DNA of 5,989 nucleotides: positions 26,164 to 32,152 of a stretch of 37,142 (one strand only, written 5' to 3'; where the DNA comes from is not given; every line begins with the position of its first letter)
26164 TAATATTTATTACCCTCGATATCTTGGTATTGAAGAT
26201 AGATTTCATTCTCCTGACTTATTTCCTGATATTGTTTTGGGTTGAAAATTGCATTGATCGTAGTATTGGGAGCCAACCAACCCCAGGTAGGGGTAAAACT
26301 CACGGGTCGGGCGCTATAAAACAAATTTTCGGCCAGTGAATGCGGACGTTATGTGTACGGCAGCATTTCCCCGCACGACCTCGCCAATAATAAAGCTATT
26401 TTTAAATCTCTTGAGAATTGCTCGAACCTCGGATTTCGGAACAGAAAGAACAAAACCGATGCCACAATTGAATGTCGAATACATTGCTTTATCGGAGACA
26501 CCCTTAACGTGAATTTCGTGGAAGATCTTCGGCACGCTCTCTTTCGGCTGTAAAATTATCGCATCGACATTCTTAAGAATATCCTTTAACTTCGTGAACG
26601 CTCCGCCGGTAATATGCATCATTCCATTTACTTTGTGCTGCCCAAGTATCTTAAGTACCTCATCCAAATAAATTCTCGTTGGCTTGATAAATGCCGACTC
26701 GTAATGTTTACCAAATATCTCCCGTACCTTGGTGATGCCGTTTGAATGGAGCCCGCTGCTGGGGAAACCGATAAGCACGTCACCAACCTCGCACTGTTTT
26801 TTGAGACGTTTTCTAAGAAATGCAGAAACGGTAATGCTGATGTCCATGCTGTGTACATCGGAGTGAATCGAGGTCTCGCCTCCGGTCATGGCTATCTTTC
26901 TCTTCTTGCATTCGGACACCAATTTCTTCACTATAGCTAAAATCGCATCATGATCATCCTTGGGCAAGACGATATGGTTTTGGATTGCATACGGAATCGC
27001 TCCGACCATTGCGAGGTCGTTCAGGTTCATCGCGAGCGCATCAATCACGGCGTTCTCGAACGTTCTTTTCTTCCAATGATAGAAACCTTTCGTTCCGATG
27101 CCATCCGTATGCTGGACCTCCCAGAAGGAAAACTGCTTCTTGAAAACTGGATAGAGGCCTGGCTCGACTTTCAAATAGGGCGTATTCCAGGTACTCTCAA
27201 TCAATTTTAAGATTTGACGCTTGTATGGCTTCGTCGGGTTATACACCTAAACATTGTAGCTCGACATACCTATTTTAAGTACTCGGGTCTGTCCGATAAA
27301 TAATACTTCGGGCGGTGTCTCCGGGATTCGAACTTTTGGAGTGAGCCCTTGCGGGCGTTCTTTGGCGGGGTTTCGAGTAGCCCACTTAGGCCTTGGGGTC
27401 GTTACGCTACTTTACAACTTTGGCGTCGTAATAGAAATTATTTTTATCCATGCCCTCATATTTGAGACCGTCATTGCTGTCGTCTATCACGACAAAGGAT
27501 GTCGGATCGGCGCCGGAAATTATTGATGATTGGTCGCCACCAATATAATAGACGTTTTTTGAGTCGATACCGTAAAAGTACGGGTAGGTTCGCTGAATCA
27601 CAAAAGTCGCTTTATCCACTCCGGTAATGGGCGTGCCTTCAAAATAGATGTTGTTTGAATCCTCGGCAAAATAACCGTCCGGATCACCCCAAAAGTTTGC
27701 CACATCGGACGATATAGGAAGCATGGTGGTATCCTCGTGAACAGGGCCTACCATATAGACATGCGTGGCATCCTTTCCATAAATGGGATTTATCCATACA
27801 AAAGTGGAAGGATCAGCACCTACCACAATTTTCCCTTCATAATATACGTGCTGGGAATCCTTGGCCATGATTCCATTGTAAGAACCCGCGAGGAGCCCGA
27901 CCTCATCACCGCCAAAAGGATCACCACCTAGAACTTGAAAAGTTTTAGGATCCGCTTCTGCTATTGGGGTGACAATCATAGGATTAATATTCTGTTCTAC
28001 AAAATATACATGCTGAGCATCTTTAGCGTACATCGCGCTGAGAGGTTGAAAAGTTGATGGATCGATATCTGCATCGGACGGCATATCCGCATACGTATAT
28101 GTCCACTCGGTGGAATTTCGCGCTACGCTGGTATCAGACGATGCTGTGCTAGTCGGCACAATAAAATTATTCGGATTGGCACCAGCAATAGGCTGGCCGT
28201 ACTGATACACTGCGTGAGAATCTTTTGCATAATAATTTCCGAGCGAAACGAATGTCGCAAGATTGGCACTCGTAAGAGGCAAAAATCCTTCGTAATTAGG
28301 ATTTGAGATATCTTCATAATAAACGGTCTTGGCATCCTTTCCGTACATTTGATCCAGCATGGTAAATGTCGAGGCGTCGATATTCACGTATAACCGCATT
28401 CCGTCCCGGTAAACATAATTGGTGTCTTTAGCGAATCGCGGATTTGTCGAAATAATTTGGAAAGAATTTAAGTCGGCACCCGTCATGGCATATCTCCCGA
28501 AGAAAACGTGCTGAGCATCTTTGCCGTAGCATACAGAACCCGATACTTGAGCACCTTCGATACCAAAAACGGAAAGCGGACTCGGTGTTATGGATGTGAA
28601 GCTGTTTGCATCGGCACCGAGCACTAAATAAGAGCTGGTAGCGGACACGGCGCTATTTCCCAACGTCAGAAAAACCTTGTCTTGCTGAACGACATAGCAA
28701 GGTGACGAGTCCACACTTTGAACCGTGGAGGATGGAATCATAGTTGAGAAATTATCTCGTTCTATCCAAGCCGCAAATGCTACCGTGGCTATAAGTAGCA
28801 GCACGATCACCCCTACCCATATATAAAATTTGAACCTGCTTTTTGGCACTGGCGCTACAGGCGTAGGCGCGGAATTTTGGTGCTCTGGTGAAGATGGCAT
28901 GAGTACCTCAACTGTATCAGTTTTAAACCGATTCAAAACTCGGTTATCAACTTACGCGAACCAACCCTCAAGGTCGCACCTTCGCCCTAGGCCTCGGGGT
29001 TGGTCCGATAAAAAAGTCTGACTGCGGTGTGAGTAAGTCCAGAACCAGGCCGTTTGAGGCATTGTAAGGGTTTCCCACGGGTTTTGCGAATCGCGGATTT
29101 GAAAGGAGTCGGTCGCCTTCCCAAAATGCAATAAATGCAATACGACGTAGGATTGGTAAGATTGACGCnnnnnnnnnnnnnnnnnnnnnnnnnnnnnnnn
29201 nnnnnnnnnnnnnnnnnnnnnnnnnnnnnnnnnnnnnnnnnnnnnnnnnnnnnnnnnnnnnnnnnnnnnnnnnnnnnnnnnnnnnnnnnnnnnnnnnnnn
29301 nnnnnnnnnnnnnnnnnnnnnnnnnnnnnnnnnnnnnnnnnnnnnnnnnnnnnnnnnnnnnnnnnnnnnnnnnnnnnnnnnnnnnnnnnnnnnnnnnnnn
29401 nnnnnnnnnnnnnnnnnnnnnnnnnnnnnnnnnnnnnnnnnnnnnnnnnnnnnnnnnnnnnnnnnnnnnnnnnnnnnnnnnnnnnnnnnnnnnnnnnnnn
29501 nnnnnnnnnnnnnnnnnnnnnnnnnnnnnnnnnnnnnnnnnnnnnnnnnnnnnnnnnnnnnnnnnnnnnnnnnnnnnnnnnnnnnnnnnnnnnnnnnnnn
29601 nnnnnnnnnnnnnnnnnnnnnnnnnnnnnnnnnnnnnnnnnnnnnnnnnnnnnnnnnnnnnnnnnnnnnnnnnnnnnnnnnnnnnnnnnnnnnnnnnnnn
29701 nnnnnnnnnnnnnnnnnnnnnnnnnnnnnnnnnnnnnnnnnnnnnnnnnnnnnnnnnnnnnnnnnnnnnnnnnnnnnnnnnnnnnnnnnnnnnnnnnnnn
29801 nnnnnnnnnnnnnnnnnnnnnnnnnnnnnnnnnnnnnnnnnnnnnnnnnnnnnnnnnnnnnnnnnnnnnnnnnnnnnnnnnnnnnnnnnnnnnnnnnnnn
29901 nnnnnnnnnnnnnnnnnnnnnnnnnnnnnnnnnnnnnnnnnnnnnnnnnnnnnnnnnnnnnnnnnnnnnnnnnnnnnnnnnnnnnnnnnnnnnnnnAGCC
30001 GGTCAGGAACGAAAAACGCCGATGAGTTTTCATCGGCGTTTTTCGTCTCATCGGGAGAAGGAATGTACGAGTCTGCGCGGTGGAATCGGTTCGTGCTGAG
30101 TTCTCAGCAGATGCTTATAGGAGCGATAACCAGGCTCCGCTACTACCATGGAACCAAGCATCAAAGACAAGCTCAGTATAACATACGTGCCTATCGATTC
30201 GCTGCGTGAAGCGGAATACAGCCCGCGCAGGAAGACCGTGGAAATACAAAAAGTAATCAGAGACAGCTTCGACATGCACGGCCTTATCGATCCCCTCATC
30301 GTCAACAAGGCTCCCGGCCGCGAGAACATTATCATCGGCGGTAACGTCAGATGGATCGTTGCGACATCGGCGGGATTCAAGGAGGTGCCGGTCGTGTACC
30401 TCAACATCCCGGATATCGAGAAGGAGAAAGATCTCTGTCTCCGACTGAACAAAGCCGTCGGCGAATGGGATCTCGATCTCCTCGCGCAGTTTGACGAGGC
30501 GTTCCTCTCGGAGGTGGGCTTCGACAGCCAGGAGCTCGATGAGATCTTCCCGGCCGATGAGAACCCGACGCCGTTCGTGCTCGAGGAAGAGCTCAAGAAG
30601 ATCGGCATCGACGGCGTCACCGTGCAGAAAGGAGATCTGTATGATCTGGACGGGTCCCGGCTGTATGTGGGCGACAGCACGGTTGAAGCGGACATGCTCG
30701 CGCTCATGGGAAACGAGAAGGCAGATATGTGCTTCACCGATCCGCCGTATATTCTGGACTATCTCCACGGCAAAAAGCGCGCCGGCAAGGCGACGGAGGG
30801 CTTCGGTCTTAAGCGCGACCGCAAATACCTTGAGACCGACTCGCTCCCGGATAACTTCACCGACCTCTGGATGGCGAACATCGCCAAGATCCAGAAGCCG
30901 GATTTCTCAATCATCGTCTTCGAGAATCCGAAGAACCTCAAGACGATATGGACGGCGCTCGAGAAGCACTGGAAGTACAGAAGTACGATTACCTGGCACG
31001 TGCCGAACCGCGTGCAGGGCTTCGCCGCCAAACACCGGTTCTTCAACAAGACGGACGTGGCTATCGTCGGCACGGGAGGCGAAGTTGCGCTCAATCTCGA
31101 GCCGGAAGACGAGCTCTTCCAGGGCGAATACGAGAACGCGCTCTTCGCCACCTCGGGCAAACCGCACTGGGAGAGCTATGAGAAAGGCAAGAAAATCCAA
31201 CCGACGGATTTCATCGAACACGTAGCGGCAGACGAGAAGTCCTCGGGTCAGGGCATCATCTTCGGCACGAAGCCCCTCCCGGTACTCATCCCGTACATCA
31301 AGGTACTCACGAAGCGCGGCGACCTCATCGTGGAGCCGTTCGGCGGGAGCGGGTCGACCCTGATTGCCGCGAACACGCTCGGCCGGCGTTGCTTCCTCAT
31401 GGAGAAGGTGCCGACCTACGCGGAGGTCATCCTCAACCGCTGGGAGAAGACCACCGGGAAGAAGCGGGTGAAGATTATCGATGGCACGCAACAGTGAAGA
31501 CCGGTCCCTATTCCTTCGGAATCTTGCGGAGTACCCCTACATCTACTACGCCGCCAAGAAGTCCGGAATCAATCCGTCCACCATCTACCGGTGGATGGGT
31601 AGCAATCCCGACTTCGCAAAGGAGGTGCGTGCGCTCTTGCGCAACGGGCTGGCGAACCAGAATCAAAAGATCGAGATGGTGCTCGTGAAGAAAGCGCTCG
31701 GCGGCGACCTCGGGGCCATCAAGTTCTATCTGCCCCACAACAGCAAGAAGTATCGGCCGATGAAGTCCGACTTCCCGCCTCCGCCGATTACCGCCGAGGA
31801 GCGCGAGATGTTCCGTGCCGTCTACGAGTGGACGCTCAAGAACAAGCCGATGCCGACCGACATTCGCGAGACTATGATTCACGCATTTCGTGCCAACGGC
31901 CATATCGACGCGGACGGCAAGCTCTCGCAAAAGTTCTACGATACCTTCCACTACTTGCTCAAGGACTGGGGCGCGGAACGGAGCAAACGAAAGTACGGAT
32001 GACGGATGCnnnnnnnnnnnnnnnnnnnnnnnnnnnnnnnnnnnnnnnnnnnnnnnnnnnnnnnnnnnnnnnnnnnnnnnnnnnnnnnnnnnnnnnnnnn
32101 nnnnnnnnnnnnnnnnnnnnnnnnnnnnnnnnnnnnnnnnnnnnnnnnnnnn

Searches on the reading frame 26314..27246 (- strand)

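Call 74: search_protein_families(library=pfam, proteins=[window:26314-27246:-], max_evalue=0.001)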
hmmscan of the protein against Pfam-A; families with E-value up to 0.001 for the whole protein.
window:26314-27246:- (310 aa): 2 families
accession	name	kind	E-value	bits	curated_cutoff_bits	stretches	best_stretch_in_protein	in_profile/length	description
PF02769.27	AIRS_C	-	4.5e-20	72.8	23.1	1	153-294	1-149/156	AIR synthase related protein, C-terminal domain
PF00586.29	AIRS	-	9e-14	52.3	24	1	44-140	16-108/112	AIR synthase related protein, N-terminal domain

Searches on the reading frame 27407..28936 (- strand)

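Call 74: search_protein_families(library=pfam, proteins=[window:27407-28936:-], max_evalue=0.001)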
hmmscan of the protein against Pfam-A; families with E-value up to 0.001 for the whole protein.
window:27407-28936:- (509 aa): 1 family
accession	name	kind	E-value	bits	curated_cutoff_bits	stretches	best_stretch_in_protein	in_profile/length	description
PF13644.11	DKNYY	-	5.7e-40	137.6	25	3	358-505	2-140/141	DKNYY family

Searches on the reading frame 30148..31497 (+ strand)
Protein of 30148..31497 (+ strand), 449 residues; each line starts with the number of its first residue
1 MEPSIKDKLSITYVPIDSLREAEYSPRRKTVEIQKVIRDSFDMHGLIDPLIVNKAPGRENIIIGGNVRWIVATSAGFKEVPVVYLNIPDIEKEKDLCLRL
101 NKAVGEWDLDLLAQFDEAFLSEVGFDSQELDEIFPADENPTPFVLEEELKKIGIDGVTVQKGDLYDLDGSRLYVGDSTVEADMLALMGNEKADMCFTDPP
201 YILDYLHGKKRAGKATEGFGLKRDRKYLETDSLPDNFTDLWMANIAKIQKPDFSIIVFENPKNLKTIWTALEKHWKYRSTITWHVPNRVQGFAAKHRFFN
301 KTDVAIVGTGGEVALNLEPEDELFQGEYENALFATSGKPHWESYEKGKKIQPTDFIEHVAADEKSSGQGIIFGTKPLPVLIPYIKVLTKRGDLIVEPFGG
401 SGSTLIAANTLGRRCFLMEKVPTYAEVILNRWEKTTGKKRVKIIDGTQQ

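Call 74: search_protein_families(library=pfam, proteins=[window:30148-31497:+], max_evalue=0.001)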
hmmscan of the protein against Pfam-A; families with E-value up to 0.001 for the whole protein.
window:30148-31497:+ (449 aa): 2 families
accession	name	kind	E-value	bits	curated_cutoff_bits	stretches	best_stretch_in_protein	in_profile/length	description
PF01555.25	N6_N4_Mtase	-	1.5e-18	68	26.7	1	193-428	2-219/221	DNA methylase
PF02195.25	ParB_N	-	1e-09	38.7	26.3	1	11-91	3-84/95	ParB N-terminal domain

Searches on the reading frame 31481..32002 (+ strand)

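Call 74: search_protein_families(library=pfam, proteins=[window:31481-32002:+], max_evalue=0.001)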
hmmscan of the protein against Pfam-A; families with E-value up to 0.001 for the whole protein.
window:31481-32002:+ (173 aa): 1 family
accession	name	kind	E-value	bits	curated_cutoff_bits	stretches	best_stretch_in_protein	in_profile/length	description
PF13022.12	HTH_Tnp_1_2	-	8.9e-06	26.3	27.9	1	25-87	33-96/122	Helix-turn-helix of insertion element transposase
